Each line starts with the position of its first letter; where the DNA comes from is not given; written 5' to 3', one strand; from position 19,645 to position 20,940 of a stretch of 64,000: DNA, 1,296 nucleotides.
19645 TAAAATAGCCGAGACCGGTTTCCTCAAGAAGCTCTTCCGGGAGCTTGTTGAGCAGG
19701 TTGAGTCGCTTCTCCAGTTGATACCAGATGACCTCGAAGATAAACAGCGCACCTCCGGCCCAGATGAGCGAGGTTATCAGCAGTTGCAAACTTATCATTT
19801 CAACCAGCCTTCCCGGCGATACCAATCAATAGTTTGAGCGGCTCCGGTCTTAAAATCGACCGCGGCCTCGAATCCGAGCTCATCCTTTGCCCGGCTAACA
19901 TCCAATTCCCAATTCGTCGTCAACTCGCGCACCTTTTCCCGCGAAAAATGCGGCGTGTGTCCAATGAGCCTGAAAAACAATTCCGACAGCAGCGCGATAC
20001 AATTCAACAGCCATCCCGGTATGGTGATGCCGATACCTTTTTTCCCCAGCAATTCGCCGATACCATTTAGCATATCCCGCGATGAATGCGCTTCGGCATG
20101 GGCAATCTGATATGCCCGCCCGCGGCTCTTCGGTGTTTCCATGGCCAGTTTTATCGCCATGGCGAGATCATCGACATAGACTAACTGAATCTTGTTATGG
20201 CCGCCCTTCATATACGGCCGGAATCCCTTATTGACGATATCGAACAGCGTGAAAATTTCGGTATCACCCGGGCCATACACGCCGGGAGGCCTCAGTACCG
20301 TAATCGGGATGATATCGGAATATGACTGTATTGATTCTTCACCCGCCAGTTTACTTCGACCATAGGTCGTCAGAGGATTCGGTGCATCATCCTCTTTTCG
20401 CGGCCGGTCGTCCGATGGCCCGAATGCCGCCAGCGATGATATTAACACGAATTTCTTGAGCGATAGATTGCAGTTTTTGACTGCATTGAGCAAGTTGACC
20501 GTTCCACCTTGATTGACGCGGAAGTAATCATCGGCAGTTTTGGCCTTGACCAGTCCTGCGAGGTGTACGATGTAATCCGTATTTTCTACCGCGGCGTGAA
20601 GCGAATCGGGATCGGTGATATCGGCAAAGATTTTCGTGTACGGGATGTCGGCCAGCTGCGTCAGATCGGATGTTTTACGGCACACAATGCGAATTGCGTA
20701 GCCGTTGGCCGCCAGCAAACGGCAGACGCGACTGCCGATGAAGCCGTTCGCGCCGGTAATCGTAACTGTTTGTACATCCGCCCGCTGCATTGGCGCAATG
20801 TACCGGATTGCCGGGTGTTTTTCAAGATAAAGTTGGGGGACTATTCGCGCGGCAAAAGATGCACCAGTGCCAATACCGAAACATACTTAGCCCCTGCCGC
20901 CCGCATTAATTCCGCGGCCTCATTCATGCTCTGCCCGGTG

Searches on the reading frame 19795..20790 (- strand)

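Call 52: search_protein_families(library=pfam, proteins=[window:19795-20790:-], max_evalue=0.0001)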
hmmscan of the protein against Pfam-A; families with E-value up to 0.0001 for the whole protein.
window:19795-20790:- (331 aa): 10 families
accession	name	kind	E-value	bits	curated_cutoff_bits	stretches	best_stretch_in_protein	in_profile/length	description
PF01370.27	Epimerase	-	1.2e-39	136.6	20.9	1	9-230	1-240/240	NAD dependent epimerase/dehydratase family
PF16363.11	GDP_Man_Dehyd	-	8.3e-28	98.2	27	1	11-319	2-331/332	GDP-mannose 4,6 dehydratase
PF01073.25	3Beta_HSD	-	2.6e-22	79.6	22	1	11-221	2-233/280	3-beta hydroxysteroid dehydrogenase/isomerase family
PF04321.23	RmlD_sub_bind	-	6.6e-18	65.2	27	1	9-178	3-158/287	RmlD substrate binding domain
PF13460.12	NAD_binding_10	-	4.1e-15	56.6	27.2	1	13-176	1-151/184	NAD(P)H-binding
PF07993.18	NAD_binding_4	-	1.5e-14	54.2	20.1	1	62-192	80-228/258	Male sterility protein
PF02719.21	Polysacc_synt_2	-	4.7e-07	29.7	20.2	1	9-158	1-153/293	Polysaccharide biosynthesis protein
PF00106.31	adh_short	-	1.8e-06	28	26.6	1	7-122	1-139/195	short chain dehydrogenase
PF05368.20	NmrA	-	8.2e-06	26.1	27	1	7-79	3-78/298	NmrA-like family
PF03435.24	Sacchrp_dh_NADP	-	5.6e-05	23.9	25.1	1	10-81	2-79/129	Saccharopine dehydrogenase NADP binding domain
